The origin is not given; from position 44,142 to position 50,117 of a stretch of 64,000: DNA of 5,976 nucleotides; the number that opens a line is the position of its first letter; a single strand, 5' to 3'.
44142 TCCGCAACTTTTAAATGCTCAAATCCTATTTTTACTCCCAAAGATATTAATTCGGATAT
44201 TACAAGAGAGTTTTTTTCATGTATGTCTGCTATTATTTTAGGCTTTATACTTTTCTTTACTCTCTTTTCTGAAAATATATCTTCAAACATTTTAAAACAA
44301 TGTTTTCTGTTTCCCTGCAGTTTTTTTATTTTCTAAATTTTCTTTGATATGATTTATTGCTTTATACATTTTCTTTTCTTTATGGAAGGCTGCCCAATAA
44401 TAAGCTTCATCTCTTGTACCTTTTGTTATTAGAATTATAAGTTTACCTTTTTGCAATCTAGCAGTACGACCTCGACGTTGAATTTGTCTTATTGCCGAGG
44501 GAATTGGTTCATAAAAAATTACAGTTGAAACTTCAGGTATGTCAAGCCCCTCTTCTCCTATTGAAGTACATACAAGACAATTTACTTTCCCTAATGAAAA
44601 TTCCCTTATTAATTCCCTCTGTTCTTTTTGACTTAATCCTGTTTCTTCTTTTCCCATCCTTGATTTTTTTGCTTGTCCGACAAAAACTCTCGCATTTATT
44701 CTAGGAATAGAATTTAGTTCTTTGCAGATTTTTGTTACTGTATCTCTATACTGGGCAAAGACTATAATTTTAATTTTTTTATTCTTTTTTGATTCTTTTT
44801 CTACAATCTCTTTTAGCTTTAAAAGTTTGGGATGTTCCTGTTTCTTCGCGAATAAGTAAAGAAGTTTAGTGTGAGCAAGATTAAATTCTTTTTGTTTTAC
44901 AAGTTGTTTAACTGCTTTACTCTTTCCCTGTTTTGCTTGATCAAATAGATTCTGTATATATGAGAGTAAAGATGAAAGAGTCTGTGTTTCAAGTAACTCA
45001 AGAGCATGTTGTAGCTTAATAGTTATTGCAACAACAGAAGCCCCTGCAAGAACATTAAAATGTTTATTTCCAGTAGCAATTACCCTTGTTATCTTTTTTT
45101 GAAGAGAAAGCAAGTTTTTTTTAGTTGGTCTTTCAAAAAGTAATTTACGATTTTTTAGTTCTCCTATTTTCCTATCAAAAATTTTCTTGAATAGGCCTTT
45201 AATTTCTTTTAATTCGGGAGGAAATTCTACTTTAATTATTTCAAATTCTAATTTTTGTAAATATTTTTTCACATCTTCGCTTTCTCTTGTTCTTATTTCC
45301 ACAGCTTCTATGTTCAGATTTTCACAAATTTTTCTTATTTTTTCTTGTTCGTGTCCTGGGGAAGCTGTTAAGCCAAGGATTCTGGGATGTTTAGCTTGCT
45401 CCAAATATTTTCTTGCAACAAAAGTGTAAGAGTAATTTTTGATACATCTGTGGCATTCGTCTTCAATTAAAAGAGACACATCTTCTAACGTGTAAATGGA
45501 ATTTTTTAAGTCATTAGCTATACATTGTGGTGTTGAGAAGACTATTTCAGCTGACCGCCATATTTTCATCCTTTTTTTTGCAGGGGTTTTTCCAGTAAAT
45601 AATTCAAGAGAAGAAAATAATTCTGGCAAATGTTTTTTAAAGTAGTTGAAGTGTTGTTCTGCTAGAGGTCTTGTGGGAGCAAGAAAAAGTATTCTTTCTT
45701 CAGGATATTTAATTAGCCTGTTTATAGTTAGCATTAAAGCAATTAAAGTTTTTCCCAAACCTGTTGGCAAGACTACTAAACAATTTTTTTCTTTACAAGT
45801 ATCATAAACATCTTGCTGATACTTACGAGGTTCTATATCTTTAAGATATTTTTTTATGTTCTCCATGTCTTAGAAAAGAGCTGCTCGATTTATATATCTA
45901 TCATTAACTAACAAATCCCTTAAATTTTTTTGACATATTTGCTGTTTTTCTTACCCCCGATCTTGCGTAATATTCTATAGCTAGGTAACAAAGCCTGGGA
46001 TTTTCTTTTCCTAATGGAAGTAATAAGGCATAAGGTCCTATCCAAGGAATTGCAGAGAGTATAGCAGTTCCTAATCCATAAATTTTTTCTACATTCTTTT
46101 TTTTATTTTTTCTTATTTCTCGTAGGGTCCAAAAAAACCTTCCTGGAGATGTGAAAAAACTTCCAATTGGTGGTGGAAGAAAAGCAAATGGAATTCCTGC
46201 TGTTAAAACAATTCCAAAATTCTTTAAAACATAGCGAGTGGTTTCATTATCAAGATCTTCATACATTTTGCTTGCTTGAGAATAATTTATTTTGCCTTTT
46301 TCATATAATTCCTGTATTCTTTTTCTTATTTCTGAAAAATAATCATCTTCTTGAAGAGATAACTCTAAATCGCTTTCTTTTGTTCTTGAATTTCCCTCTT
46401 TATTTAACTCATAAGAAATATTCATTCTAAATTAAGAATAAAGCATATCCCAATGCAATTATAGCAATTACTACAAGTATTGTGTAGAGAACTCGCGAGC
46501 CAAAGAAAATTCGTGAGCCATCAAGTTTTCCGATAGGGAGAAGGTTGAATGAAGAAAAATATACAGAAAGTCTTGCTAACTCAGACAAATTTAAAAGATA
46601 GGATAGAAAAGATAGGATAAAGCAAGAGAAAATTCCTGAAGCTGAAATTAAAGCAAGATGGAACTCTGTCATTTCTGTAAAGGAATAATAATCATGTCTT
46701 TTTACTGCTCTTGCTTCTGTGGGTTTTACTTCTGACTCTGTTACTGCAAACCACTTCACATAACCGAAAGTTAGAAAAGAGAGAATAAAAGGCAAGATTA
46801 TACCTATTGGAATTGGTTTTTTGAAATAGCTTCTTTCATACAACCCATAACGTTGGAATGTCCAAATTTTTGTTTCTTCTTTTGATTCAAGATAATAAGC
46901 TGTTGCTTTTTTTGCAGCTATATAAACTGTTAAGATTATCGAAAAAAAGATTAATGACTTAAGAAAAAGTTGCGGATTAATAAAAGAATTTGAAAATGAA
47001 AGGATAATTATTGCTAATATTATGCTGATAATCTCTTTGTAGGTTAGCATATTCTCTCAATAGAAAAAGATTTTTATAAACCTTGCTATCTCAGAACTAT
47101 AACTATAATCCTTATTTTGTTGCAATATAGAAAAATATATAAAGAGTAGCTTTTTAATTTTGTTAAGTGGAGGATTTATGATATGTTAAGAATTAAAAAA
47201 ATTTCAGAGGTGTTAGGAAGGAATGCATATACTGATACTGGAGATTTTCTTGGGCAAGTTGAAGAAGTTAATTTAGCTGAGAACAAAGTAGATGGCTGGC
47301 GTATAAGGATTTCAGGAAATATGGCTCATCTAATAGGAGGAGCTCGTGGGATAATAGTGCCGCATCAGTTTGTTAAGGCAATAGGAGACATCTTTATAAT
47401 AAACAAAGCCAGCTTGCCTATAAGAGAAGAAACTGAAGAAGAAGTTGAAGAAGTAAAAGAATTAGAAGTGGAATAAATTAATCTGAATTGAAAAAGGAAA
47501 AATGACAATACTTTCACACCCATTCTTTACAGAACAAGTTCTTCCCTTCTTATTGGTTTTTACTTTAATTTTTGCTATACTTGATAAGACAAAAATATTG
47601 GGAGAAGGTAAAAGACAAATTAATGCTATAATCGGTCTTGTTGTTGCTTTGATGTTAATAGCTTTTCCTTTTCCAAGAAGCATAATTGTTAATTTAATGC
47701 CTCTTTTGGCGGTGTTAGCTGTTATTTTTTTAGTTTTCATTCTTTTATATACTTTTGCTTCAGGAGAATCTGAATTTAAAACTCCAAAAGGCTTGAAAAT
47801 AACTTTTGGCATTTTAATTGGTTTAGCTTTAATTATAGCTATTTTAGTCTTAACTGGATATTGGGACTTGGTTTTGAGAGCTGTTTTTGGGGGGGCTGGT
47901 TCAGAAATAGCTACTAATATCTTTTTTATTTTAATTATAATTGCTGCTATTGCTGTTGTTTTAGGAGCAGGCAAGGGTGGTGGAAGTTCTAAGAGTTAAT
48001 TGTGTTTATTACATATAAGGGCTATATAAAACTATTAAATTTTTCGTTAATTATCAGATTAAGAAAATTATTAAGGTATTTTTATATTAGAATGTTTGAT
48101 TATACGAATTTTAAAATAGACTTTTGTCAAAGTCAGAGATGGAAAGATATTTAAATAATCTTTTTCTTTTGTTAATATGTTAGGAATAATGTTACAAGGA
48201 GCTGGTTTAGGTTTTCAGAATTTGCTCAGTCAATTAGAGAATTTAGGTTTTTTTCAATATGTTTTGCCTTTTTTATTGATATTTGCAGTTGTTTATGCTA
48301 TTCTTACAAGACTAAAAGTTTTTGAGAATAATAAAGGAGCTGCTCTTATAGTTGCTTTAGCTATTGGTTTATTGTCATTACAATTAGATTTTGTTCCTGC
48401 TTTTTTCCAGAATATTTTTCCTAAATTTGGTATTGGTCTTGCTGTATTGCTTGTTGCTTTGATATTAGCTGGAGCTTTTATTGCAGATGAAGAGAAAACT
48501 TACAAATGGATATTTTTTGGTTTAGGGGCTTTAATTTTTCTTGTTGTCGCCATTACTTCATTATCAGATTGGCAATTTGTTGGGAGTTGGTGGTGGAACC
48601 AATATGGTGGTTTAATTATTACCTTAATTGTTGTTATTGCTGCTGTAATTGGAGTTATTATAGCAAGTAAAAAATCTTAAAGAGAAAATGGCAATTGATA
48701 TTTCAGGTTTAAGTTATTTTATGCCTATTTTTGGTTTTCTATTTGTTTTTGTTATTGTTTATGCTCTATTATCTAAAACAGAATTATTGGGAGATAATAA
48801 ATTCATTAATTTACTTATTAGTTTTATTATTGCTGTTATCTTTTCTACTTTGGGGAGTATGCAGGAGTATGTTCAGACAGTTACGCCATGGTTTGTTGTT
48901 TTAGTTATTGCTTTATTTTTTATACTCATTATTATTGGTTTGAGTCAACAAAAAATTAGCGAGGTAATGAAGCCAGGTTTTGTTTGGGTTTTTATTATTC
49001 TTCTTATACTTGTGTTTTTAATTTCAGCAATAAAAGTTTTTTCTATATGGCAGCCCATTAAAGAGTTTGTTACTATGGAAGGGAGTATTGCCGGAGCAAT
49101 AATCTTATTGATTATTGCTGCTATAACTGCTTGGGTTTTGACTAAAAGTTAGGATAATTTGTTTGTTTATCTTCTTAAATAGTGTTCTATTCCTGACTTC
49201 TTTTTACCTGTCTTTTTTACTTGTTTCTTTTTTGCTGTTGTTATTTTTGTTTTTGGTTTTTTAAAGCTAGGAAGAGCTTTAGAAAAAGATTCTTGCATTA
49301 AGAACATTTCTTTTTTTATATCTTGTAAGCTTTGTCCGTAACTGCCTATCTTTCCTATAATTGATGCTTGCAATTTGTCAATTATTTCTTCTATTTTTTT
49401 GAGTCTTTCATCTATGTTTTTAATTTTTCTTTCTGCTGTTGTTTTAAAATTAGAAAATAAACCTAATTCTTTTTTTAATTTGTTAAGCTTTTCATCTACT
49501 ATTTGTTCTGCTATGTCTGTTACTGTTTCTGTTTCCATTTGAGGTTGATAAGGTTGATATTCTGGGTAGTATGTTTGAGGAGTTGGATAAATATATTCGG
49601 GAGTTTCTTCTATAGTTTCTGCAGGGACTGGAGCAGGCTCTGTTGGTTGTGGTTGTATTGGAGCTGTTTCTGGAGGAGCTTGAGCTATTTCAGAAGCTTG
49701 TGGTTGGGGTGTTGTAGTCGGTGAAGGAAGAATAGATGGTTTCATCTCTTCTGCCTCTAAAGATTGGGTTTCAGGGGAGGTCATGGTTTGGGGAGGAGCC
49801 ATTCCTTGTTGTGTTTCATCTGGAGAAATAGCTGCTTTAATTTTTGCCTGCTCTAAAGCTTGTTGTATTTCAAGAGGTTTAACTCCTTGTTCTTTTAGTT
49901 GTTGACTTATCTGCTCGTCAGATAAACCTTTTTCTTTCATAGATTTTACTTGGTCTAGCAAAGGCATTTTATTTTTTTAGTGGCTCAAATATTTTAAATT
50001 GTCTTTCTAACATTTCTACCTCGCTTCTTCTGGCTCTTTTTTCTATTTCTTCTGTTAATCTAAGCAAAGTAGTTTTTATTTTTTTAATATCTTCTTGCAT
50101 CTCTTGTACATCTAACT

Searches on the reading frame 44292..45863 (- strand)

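Call 45: search_protein_families(library=pfam, max_evalue=0.01, proteins=[window:44292-45863:-])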
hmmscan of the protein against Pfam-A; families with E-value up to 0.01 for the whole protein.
window:44292-45863:- (523 aa): 6 families
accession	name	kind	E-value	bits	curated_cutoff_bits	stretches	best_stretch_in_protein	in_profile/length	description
PF00270.35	DEAD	-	2.7e-27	96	26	1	14-175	2-166/167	DEAD/DEAH box helicase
PF04851.21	ResIII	-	5.5e-24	85.4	22.5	1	10-169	2-162/164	Type III restriction enzyme, res subunit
PF00271.37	Helicase_C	-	1.1e-22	80.8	23.5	1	349-470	5-109/110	Helicase conserved C-terminal domain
PF21210.2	RNA_helicase_helical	-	2.8e-15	56.8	27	1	247-328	25-104/108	Putative ATP-dependent RNA helicase, helical bundle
PF18766.7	SWI2_SNF2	-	0.00015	22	26.7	1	24-175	17-161/221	SWI2/SNF2 ATPase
PF02562.22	PhoH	-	0.0026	17.7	27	0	10-65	2-59/205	PhoH-like protein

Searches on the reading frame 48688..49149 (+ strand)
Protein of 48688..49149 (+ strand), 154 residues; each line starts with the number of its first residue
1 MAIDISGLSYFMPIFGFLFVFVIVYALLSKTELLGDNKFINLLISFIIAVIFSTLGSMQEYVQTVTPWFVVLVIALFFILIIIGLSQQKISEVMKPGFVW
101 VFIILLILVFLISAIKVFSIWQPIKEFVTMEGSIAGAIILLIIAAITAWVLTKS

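Call 4: search_protein_families(library=pfam, max_evalue=0.1, proteins=[window:48688-49149:+])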
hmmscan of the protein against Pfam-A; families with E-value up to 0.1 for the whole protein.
window:48688-49149:+ (154 aa): 0 families

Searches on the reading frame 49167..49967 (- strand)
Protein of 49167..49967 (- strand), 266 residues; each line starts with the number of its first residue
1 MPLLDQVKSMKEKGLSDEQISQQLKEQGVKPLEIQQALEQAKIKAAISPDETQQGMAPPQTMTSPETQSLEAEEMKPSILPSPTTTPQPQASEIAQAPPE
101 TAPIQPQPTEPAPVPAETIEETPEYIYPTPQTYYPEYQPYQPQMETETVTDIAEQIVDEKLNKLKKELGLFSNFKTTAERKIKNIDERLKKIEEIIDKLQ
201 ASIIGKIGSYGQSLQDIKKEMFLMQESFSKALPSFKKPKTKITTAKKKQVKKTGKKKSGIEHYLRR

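Call 4: search_protein_families(library=pfam, max_evalue=0.1, proteins=[window:49167-49967:-])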
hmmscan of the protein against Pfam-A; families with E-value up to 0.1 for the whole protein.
window:49167-49967:- (266 aa): 10 families
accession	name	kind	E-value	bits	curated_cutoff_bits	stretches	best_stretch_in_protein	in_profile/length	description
PF24625.1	DUF7626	-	0.0022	18.2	27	1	9-29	11-31/55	Domain of unknown function (DUF7626)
PF21694.2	DNA_pol3_delta_C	-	0.0053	17.2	27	1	3-42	46-82/121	DNA polymerase III delta subunit, C-terminal domain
PF05388.16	Carbpep_Y_N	-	0.015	16.1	25.8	1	151-246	18-112/127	Carboxypeptidase Y pro-peptide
PF03148.19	Tektin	-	0.024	13.9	34.3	1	155-203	112-160/383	Tektin family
PF10046.14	BLOC1_2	-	0.033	15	33.4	1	153-221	7-74/96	Biogenesis of lysosome-related organelles complex-1 subunit 2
PF14073.11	Cep57_CLD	-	0.045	14.2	28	1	143-193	103-154/178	Centrosome localisation domain of Cep57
PF22885.1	DUF7020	-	0.056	14.1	25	0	129-198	49-118/131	Domain of unknown function (DUF7020)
PF10372.14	CdaS_N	-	0.063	13.8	27.2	1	169-218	5-54/69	Diadenylate cyclase CdaS, N-terminal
PF08645.17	PNK3P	-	0.064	13.4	22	0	157-252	34-111/161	Polynucleotide kinase 3 phosphatase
PF02631.22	RecX_HTH2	-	0.077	13.7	26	0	7-38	10-42/42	RecX, second three-helix domain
